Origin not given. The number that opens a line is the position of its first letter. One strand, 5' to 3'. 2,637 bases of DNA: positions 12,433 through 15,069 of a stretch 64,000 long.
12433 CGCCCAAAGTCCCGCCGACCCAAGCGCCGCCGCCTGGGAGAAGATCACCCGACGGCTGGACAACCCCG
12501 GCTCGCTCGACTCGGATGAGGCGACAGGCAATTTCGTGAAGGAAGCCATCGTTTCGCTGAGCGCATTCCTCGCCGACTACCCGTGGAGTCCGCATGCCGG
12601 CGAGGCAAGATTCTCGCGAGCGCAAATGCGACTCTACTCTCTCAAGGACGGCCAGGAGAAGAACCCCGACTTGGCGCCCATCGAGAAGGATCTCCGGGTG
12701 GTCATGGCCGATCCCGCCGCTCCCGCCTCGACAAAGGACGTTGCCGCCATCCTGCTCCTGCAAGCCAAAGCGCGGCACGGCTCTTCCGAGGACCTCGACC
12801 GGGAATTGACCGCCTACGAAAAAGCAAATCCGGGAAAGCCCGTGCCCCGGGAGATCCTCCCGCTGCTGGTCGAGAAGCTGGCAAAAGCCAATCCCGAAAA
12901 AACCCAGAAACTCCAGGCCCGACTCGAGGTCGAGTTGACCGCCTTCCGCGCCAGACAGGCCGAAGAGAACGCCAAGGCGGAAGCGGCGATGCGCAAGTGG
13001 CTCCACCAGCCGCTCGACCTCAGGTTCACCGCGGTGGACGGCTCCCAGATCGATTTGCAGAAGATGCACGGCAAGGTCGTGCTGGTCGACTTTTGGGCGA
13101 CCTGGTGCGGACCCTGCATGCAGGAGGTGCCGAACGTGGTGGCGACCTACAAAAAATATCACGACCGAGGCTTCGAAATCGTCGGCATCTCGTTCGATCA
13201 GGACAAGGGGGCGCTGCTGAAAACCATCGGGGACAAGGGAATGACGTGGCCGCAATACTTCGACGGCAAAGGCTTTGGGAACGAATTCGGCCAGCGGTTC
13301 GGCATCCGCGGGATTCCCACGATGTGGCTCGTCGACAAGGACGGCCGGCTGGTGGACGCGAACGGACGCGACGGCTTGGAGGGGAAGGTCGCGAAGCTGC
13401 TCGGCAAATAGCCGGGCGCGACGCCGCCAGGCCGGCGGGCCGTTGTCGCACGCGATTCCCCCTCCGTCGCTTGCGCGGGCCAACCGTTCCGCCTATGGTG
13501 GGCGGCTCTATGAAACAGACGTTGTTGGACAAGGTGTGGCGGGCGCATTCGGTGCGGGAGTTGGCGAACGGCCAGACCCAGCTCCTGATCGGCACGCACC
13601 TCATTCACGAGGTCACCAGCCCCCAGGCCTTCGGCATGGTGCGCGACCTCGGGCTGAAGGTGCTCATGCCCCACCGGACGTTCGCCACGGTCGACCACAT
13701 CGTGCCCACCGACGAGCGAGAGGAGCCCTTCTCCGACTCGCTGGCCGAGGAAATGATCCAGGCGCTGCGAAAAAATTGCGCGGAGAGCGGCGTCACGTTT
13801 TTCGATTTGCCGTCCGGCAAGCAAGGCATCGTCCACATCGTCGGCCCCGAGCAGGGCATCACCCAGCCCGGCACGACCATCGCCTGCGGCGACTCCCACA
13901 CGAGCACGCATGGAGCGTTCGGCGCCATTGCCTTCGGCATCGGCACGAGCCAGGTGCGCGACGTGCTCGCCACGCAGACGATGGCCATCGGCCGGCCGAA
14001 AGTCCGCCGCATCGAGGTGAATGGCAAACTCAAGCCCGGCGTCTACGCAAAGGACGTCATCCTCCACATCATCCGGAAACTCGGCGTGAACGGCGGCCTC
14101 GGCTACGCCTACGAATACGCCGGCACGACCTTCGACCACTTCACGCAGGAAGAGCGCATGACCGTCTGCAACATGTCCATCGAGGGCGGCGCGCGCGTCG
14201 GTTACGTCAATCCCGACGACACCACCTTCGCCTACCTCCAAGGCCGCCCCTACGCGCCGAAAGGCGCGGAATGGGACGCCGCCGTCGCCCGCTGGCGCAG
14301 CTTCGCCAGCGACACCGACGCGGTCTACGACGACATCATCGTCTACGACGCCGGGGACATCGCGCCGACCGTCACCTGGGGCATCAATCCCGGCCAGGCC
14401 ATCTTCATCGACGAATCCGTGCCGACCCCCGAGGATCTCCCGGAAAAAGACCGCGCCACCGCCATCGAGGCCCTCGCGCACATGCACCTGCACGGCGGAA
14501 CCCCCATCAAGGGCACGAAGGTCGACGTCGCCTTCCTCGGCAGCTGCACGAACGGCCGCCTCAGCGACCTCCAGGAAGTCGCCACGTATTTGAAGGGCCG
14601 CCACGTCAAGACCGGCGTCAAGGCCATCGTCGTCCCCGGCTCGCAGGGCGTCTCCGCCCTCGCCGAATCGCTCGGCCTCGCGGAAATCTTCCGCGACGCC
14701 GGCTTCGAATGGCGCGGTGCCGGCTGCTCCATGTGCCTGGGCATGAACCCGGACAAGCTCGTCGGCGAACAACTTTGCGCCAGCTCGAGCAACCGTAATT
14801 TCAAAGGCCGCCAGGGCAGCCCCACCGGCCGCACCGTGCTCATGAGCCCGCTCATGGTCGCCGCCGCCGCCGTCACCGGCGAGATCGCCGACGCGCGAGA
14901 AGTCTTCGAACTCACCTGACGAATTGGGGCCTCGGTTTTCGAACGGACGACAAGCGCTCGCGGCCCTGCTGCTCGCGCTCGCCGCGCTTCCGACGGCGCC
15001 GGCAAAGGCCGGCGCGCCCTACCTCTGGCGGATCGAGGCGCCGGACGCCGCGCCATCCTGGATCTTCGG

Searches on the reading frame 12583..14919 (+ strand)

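Call 24: search_protein_families(library=pfam, proteins=[window:12583-14919:+], max_evalue=0.001)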
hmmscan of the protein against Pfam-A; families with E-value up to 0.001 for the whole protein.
window:12583-14919:+ (778 aa): 1 family
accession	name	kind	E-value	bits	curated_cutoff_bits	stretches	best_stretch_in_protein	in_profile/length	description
PF00330.25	Aconitase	-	6.2e-162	540.2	28.7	1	316-766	1-463/463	Aconitase family (aconitate hydratase)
